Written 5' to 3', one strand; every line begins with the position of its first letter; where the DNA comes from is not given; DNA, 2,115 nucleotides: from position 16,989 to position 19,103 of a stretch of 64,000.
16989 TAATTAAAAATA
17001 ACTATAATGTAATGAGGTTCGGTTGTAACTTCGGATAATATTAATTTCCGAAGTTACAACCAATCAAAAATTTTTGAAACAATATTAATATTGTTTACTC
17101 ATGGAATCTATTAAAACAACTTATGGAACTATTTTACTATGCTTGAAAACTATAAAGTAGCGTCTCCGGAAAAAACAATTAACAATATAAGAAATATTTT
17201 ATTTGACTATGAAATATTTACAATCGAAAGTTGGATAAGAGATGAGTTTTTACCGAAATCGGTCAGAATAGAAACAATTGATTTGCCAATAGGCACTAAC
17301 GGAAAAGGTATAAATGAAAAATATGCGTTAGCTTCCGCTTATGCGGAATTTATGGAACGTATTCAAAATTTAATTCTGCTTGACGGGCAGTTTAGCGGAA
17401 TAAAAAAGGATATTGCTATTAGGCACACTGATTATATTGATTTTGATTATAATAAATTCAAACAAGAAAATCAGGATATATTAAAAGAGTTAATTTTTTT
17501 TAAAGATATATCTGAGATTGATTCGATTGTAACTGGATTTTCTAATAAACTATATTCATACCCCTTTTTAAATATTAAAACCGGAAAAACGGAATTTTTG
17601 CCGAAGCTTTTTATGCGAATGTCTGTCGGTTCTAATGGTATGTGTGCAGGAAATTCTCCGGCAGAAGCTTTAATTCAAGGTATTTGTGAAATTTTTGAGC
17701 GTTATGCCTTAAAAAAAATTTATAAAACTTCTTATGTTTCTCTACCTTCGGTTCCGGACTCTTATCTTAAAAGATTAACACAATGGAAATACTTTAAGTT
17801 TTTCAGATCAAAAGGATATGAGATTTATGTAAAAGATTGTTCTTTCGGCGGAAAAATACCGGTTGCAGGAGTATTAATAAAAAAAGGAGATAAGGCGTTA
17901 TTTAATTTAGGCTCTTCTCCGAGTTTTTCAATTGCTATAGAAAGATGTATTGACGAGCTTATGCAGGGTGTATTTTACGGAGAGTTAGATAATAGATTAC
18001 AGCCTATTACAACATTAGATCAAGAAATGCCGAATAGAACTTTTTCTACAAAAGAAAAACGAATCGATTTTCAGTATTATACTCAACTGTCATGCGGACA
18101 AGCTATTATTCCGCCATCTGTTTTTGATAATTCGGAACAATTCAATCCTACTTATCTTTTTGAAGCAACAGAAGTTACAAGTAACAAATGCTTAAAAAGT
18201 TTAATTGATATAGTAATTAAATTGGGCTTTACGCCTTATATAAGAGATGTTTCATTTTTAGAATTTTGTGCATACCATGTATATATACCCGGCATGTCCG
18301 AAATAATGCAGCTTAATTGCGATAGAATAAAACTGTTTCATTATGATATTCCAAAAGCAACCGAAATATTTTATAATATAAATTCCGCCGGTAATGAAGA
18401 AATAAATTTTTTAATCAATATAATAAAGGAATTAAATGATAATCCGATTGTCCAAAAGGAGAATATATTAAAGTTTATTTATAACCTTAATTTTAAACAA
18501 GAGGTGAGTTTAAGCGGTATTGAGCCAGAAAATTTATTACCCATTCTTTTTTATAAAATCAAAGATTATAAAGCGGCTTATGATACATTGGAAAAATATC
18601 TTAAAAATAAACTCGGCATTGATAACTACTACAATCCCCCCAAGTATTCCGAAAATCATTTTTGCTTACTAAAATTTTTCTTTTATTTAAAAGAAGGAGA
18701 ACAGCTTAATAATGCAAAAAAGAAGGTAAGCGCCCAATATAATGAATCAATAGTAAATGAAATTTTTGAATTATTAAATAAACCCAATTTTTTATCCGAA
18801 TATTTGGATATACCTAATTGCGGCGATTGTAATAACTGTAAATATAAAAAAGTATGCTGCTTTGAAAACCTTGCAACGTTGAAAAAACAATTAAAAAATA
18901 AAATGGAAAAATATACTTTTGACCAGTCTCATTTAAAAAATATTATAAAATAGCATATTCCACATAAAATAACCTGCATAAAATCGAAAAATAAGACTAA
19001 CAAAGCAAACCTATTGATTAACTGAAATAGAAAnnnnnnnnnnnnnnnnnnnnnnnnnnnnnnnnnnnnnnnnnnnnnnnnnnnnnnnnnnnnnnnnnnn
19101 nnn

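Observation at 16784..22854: Compact RiPP-like biosynthetic cluster with an unusual enzyme set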

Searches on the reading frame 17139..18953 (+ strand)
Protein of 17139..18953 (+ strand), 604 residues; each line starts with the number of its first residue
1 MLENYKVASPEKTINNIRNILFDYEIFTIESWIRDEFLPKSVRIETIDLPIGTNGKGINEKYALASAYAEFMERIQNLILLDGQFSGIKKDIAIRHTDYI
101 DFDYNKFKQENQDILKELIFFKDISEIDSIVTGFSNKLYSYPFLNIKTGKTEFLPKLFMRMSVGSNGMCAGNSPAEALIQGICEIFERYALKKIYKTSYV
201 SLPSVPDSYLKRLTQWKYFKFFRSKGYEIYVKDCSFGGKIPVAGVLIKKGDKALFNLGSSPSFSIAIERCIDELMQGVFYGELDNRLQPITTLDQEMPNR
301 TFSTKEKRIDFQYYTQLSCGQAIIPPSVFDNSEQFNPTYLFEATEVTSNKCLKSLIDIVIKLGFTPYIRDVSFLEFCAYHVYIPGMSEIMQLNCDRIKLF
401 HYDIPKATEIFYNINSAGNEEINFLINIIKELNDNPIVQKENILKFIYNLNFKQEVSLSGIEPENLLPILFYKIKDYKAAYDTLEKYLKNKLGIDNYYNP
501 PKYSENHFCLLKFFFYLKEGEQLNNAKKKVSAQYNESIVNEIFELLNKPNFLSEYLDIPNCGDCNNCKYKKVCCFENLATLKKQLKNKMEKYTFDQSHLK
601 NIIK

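Call 3: search_protein_families(library=pfam, proteins=[window:17139-18953:+], max_evalue=0.01)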
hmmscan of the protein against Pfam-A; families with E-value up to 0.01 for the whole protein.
window:17139-18953:+ (604 aa): 1 family
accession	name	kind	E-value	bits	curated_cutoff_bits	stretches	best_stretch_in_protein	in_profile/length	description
PF02624.21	YcaO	-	5.5e-39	134.8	25.7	1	54-387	1-325/325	YcaO cyclodehydratase, ATP-ad Mg2+-binding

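Call 4: search_protein_families(library=ncbifam, proteins=[window:17139-18953:+], max_evalue=0.01)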
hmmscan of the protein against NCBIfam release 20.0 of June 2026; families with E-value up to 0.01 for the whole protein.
window:17139-18953:+ (604 aa): 5 families
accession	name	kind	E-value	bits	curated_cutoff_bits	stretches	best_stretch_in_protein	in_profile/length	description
NF040716.1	YcaO_for_S12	equivalog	1.4e-44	152.5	700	1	8-550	8-541/571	30S ribosomal protein S12 methylthiotransferase accessory factor YcaO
TIGR03549.1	TIGR03549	equivalog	7.9e-31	107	900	1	11-489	159-633/723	OsmC domain/YcaO domain-containing protein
TIGR00702.1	TIGR00702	domain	6.3e-23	81.4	75.65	1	8-391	1-368/377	YcaO-type kinase domain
TIGR03604.1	TOMM_cyclo_SagD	subfamily_domain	6.6e-11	41.7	219.25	1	164-280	112-231/377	thiazole/oxazole-forming peptide maturase, SagD family component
TIGR03266.1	methan_mark_1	equivalog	1.1e-07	31.2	365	1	5-277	2-268/376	YcaO-related McrA-glycine thioamidation protein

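Call 17: find_homologous_proteins(query=window:17139-18953:+, max_evalue=1e-20)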
Query window:17139-18953:+ (604 aa): 683 proteins with E <= 1e-20 among 8000 candidates; the best 120 are listed.
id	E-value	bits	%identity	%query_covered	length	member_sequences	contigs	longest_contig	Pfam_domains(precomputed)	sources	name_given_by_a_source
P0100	0.0e+0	1061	100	78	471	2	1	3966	PF02624.22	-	-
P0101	3.5e-167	576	43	99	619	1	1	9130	PF02624.22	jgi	jgi:ribosomal protein S12 methylthiotransferase accessory factor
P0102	9.0e-166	571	45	98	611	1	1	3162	PF02624.22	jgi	jgi:ribosomal protein S12 methylthiotransferase accessory factor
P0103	1.1e-165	571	43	100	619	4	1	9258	PF02624.22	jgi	jgi:ribosomal protein S12 methylthiotransferase accessory factor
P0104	9.5e-165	568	42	100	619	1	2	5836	PF02624.22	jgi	jgi:ribosomal protein S12 methylthiotransferase accessory factor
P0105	7.8e-161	555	44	99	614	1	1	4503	PF02624.22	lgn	-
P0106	4.3e-156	539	43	99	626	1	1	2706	PF02624.22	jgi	-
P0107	6.8e-156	538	40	99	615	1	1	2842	PF02624.22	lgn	-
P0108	1.8e-154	534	41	98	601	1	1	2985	PF02624.22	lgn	-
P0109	7.0e-152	525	41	100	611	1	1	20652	PF02624.22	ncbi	ncbi:MAG: YcaO-like family protein [bacterium]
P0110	3.8e-150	519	41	98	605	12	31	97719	PF02624.22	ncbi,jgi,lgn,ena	jgi:ribosomal protein S12 methylthiotransferase accessory factor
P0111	4.3e-145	503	39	99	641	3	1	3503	PF02624.22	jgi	jgi:ribosomal protein S12 methylthiotransferase accessory factor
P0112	2.3e-138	481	41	99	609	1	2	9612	PF02624.22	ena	-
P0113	1.1e-129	452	38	99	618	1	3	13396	PF02624.22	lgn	-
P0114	1.2e-129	452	37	100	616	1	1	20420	PF02624.22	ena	-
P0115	1.4e-124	435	39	98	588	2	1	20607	PF02624.22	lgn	-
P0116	3.8e-119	417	37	99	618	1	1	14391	PF02624.22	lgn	-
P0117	1.0e-116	409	34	98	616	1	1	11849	PF02624.22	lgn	-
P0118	1.7e-115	405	36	99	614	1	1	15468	PF02624.22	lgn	-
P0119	2.0e-111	392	34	98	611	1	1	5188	PF02624.22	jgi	jgi:ribosomal protein S12 methylthiotransferase accessory factor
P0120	2.0e-110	388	38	89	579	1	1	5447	PF02624.22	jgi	jgi:ribosomal protein S12 methylthiotransferase accessory factor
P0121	1.7e-91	326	36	98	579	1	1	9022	PF02624.22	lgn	-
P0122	9.2e-87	310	33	99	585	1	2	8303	PF02624.22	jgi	-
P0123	1.2e-79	287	33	99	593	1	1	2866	PF02624.22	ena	-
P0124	1.0e-77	280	33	99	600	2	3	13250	PF02624.22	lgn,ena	-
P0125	2.2e-77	279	32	98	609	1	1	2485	PF02624.22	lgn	-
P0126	2.4e-75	272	32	99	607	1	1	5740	PF02624.22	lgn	-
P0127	1.3e-74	270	38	71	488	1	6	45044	PF02624.22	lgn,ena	-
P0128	6.3e-74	268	33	99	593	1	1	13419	PF02624.22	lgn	-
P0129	3.0e-72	262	29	100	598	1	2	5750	PF02624.22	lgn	-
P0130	1.8e-71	260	32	97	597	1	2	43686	PF02624.22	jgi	jgi:ribosomal protein S12 methylthiotransferase accessory factor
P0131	2.0e-71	259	29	100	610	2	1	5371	PF02624.22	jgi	jgi:ribosomal protein S12 methylthiotransferase accessory factor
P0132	3.4e-71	259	31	100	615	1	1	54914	PF02624.22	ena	-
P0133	1.5e-69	253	32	99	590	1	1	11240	PF02624.22,PF18381.8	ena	-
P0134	6.9e-69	251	32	100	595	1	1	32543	PF02624.22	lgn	-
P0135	1.7e-68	250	29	99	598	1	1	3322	PF02624.22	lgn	-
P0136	3.3e-68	249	33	99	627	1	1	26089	PF02624.22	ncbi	-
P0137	3.5e-68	249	32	99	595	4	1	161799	PF02624.22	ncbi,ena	-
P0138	1.6e-67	247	32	99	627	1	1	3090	PF02624.22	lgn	-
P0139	1.9e-67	246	33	99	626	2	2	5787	PF02624.22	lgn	-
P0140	2.0e-67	246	31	99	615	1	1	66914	PF02624.22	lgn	-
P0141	8.7e-67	244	31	100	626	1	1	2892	PF02624.22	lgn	-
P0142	2.4e-66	243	28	99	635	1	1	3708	PF02624.22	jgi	jgi:ribosomal protein S12 methylthiotransferase accessory factor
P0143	5.6e-66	242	33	93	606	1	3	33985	PF02624.22,PF18381.8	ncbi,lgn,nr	ncbi:MAG: hypothetical protein CSA15_03245 [Candidatus Delongbacteria bacterium]|nr:MAG: hypothetica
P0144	1.1e-65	241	32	95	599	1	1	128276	PF02624.22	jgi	jgi:ribosomal protein S12 methylthiotransferase accessory factor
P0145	1.6e-65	240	32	81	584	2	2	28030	PF02624.22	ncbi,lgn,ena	-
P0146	1.6e-65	240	30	100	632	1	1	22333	PF02624.22,PF18381.8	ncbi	ncbi:MAG: YcaO-like family protein [Candidatus Cloacimonadia bacterium]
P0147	2.3e-65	240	30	99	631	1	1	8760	PF02624.22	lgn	-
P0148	5.2e-65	238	30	93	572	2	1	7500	PF02624.22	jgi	-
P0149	1.3e-64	237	30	100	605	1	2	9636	PF02624.22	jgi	jgi:ribosomal protein S12 methylthiotransferase accessory factor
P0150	2.8e-64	236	27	99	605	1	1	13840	PF02624.22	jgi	jgi:ribosomal protein S12 methylthiotransferase accessory factor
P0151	3.4e-64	236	31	99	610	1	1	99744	PF02624.22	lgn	-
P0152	9.2e-64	234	32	99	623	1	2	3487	PF02624.22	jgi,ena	-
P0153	9.2e-64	234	29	98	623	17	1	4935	PF02624.22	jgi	jgi:ribosomal protein S12 methylthiotransferase accessory factor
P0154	1.1e-63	234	32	95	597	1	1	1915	PF02624.22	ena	-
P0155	1.5e-63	234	30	99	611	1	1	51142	PF02624.22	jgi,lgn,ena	-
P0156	2.3e-63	233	31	98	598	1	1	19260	PF02624.22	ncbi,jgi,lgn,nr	ncbi:MAG: YcaO-like family protein [Bacteroidales bacterium]|jgi:ribosomal protein S12 methylthiotra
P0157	6.1e-63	232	30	99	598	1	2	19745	PF02624.22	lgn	-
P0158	1.5e-62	230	29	99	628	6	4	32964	PF02624.22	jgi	-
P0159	1.9e-62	230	30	99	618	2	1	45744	PF02624.22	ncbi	ncbi:MAG: YcaO-like family protein [Marinifilaceae bacterium]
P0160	6.1e-62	228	32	99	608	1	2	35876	PF02624.22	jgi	jgi:ribosomal protein S12 methylthiotransferase accessory factor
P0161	1.0e-61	227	32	97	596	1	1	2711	PF02624.22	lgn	-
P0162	1.8e-61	227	31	99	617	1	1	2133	PF02624.22,PF18381.8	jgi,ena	-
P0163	2.0e-61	226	32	92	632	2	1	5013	PF02624.22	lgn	-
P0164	2.1e-61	226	30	99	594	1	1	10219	PF02624.22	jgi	jgi:ribosomal protein S12 methylthiotransferase accessory factor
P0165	2.5e-61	226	30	99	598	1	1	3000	PF02624.22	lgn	-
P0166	3.0e-61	226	32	99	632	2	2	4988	PF02624.22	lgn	-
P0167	3.7e-61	226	31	99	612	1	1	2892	PF02624.22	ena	-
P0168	7.0e-61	225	31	99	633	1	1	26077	PF02624.22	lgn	-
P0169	3.9e-60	222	31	99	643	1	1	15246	PF02624.22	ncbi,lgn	-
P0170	4.4e-60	222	29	100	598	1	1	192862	PF02624.22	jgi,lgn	jgi:ribosomal protein S12 methylthiotransferase accessory factor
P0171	7.2e-60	221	32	97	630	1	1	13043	PF02624.22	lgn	-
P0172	1.0e-59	221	32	100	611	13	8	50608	PF02624.22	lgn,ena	-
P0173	1.4e-59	220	31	97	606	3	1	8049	PF02624.22,PF18381.8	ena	-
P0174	1.5e-59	220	31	99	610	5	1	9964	PF02624.22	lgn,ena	-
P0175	2.2e-59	220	29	97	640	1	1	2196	PF02624.22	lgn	-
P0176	2.4e-59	220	29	98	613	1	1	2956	PF02624.22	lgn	-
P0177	3.4e-59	219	29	97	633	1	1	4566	PF02624.22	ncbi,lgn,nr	ncbi:MAG: YcaO-like family protein [Parabacteroides sp.]|nr:YcaO-like family protein [Parabacteroide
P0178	5.9e-59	218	28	100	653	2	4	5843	PF02624.22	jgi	jgi:ribosomal protein S12 methylthiotransferase accessory factor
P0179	6.2e-59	218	30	100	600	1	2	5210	PF02624.22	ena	-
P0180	7.0e-59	218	30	99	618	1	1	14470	PF02624.22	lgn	-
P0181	1.5e-58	217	27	98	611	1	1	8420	PF02624.22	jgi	jgi:ribosomal protein S12 methylthiotransferase accessory factor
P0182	1.5e-58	217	32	100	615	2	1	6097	PF02624.22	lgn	-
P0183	1.5e-58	217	29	94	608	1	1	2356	PF02624.22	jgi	jgi:ribosomal protein S12 methylthiotransferase accessory factor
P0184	1.9e-58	217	30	98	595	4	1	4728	PF02624.22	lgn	-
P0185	2.2e-58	216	28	99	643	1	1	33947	PF02624.22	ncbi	-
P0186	5.9e-58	215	33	79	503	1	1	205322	PF02624.22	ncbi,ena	-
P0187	3.9e-57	212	31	99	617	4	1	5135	PF02624.22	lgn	-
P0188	4.3e-57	212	33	97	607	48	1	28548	PF02624.22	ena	-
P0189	4.5e-57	212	30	99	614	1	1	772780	PF02624.22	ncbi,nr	ncbi:MAG: YcaO-like family protein [Bacteroidales bacterium]|nr:YcaO-like family protein [Bacteroida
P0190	5.4e-57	212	29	100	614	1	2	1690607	PF02624.22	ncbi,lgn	ncbi:hypothetical protein JCM14036_29420 [Desulfotomaculum defluvii]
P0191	5.8e-57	212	30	100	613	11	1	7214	PF02624.22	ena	-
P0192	6.8e-57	212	32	94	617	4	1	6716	PF02624.22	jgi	-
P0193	1.9e-56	210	31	97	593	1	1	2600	PF02624.22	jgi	jgi:ribosomal protein S12 methylthiotransferase accessory factor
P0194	2.6e-56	210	32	99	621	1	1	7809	PF02624.22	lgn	-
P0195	3.3e-56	209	26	99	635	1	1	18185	PF02624.22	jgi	jgi:ribosomal protein S12 methylthiotransferase accessory factor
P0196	3.9e-56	209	29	98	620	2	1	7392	PF02624.22,PF18381.8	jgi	jgi:ribosomal protein S12 methylthiotransferase accessory factor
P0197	4.9e-56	209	30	99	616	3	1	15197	PF02624.22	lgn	-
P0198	5.9e-56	208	28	100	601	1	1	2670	PF02624.22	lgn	-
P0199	7.4e-56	208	30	98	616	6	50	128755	PF02624.22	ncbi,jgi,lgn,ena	-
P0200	7.8e-56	208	29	100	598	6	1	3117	PF02624.22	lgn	-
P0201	8.9e-56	208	30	99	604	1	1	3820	PF02624.22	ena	-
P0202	1.1e-55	208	31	99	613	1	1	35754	PF02624.22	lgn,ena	-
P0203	1.3e-55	207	31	99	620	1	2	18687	PF02624.22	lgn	-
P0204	1.5e-55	207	31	99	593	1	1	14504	PF02624.22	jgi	-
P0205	1.9e-55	207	29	100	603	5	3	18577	PF02624.22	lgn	-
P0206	1.9e-55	207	30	95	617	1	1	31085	PF02624.22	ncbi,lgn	-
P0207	2.1e-55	207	29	99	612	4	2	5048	PF02624.22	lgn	-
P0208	2.3e-55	207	30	99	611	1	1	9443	PF02624.22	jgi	jgi:ribosomal protein S12 methylthiotransferase accessory factor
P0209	3.5e-55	206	31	99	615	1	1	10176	PF02624.22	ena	-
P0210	5.2e-55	205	28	99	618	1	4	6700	PF02624.22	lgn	-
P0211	5.9e-55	205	30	100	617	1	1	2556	PF02624.22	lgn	-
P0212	7.6e-55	205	28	99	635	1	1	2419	PF02624.22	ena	-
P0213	8.3e-55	205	32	93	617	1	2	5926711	PF02624.22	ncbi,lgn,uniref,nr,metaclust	ncbi:YcaO-like family protein [Saccharicrinis fermentans]|uniref:YcaO domain-containing protein n=1 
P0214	9.1e-55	205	32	97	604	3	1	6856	PF02624.22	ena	-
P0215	9.1e-55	205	32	82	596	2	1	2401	PF02624.22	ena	-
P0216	1.1e-54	204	28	99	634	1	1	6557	PF02624.22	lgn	-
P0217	1.1e-54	204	28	99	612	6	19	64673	PF02624.22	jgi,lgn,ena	-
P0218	1.1e-54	204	29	98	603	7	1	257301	PF02624.22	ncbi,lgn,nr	ncbi:MAG: hypothetical protein JL50_06305 [Peptococcaceae bacterium BICA1-7]|nr:MAG: hypothetical pr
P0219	1.3e-54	204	30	99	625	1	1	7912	PF02624.22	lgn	-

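Call 22: find_related_loci(query=A1, collection=genome_contigs, flank=10000)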
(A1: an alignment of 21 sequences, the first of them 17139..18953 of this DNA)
Query A1 (604 aa) in genome_contigs; peptide patterns used: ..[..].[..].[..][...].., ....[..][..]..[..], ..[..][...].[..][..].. (x = any residue, [..] = any of these).
600 stretches matched a pattern (row limit reached: there are more); 571 encode a relative of the query (tblastn E <= 1e-3); the best 80 are kept; 79 distinct loci.
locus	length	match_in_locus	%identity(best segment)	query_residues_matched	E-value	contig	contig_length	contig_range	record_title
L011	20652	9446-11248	41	3-603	9e-158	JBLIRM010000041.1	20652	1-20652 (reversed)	MAG: bacterium isolate MG2_202303_bin_300 MG2_202303_bin_300_scaffold_41, whole genome shotgun sequence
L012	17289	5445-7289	33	5-602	6e-75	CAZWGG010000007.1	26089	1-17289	MAG TPA_asm: uncultured Bacteroidales bacterium isolate binchicken_co129_198 genome assembly, contig: NODE_5035_length_2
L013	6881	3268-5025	31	5-602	2e-71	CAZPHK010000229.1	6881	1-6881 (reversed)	MAG TPA_asm: uncultured Acidobacteriota bacterium isolate binchicken_co129_133 genome assembly, contig: NODE_37318_lengt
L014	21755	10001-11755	32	5-599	2e-76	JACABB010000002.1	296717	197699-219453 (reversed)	MAG: Bacteroidales bacterium isolate Cfx3-06 MAG06_2, whole genome shotgun sequence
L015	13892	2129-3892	30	5-604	2e-69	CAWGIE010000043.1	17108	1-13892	MAG: uncultured bacterium isolate MFD02416.bin.2.262 genome assembly, contig: contig_84970, whole genome shotgun sequenc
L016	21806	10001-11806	30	6-603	7e-68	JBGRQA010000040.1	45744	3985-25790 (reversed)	MAG: Marinifilaceae bacterium isolate MAG7-MS28 MAG_Ocu_7_all_MS28_98, whole genome shotgun sequence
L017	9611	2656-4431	31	6-602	7e-65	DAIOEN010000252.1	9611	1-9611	MAG TPA_asm: Vulcanimicrobiota bacterium isolate CTOTU7676 NODE_11191_length_9611_cov_30.466304, whole genome shotgun se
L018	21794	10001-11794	30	5-603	6e-64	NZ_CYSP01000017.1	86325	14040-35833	Propionispora sp. 2/2-37 isolate 2/2, whole genome shotgun sequence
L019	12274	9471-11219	33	5-603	1e-63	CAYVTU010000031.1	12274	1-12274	MAG TPA_asm: uncultured Brachyspira sp. isolate binchicken_co20_182 genome assembly, contig: NODE_9544_length_12274_cov_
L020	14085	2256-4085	31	2-604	8e-63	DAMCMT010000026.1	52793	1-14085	MAG TPA_asm: Bacteroides sp. isolate CTOTU49885 NODE_101_length_52793_cov_3.654746, whole genome shotgun sequence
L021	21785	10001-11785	31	4-600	2e-62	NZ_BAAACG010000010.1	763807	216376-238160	Clostridium oceanicum strain JCM 1407 sequence10, whole genome shotgun sequence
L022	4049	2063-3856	29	5-603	2e-62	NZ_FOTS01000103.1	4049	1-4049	Pelosinus propionicus DSM 13327, whole genome shotgun sequence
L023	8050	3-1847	26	12-599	3e-62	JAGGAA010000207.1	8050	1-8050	MAG: Bacillota bacterium isolate CTSoil_078 scaffold_14598, whole genome shotgun sequence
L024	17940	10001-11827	31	1-602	5e-62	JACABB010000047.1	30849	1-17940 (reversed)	MAG: Bacteroidales bacterium isolate Cfx3-06 MAG06_47, whole genome shotgun sequence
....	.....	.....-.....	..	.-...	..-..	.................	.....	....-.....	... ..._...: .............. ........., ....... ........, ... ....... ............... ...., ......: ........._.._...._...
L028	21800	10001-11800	29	5-602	2e-59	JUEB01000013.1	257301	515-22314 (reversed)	MAG: Peptococcaceae bacterium BICA1-7 BICA1a_1094883, whole genome shotgun sequence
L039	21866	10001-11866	28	1-600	1e-57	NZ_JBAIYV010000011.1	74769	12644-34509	Desulfotomaculum sp. 1211_IL3151 NODE_17_length_74769_cov_21.137737, whole genome shotgun sequence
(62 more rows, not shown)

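Call 27: find_encoding_contigs(protein=P0101, flank=10000, max_places=2)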
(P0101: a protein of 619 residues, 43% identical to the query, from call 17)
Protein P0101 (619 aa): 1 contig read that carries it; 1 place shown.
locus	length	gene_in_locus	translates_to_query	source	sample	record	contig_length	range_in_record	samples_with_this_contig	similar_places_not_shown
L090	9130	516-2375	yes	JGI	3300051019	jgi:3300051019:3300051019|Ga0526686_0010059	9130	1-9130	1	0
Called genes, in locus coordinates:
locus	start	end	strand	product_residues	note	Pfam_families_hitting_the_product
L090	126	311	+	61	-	-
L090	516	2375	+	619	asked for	PF02624:YcaO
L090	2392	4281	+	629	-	PF04055:Radical_SAM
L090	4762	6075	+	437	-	PF02310:B12-binding, PF04055:Radical_SAM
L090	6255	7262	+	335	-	PF07478:Dala_Dala_lig_C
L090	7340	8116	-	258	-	-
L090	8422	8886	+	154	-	-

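Call 28: find_encoding_contigs(protein=P0110, flank=10000, max_places=2)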
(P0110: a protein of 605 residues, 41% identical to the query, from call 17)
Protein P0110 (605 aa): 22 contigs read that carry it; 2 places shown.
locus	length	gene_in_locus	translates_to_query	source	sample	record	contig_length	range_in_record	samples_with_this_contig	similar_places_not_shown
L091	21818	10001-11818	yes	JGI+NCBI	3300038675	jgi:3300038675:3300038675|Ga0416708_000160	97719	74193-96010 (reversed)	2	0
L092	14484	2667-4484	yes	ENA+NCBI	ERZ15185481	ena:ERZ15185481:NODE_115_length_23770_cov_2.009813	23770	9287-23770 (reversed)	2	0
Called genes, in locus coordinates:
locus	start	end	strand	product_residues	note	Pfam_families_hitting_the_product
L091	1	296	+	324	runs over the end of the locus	-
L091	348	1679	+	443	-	-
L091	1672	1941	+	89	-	-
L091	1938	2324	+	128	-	PF12728:HTH_17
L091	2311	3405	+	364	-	PF24624:Int_N (weak), PF13102:Phage_int_SAM_5 (weak), PF00589:Phage_integrase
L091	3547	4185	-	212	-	PF06271:RDD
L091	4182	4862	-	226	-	PF20260:PUA_4 (weak), PF04452:Methyltrans_RNA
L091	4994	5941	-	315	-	PF06325:PrmA, PF05175:MTS, PF03602:Cons_hypoth95 (weak), PF02475:TRM5-TYW2_MTfase (weak), PF08241:Methyltransf_11 (weak), PF13649:Methyltransf_25, PF13847:Methyltransf_31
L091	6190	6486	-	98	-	-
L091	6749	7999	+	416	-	PF13650:Asp_protease_2, PF13975:gag-asp_proteas, PF00595:PDZ, PF17820:PDZ_6 (weak)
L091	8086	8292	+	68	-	-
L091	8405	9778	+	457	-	PF05598:DUF772, PF01609:DDE_Tnp_1 (weak), PF13751:DDE_Tnp_1_6 (weak)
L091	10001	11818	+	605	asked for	PF02624:YcaO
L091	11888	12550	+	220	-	PF02163:Peptidase_M50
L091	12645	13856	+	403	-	-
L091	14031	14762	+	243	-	PF00392:GntR, PF07840:FadR_C, PF07729:FCD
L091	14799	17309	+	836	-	PF02901:PFL-like, PF01228:Gly_radical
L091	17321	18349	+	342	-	PF13353:Fer4_12, PF00037:Fer4, PF12837:Fer4_6 (weak), PF13237:Fer4_10 (weak), PF14697:Fer4_21, PF12838:Fer4_7, PF13187:Fer4_9 (weak), PF04055:Radical_SAM (weak), +3 more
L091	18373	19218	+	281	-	-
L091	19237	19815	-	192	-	PF00881:Nitroreductase, PF14512:TM1586_NiRdase (faint)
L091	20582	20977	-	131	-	-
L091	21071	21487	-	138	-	PF00072:Response_reg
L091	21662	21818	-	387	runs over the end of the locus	PF01938:TRAM, PF21579:PabTrmU54_TRAM_dom (weak), PF05958:tRNA_U5-meth_tr, PF02475:TRM5-TYW2_MTfase (weak), PF09445:Methyltransf_15, PF13847:Methyltransf_31, PF08241:Methyltransf_11, PF13649:Methyltransf_25, +4 more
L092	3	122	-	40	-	?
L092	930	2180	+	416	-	PF13650:Asp_protease_2, PF13975:gag-asp_proteas, PF00595:PDZ, PF17820:PDZ_6 (weak)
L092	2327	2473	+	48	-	-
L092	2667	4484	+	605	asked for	PF02624:YcaO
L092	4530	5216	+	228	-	PF02163:Peptidase_M50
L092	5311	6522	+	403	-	-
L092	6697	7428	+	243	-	PF00392:GntR, PF07840:FadR_C, PF07729:FCD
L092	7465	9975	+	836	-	PF02901:PFL-like, PF01228:Gly_radical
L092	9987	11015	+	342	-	PF13353:Fer4_12, PF04055:Radical_SAM, PF00037:Fer4, PF12837:Fer4_6 (weak), PF13237:Fer4_10 (weak), PF12838:Fer4_7, PF13187:Fer4_9 (weak), PF14697:Fer4_21 (weak), +3 more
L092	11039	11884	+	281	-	PF01243:PNPOx_N (faint)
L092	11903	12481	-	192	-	PF00881:Nitroreductase, PF14512:TM1586_NiRdase (faint)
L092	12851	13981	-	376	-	PF00589:Phage_integrase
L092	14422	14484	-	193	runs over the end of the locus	-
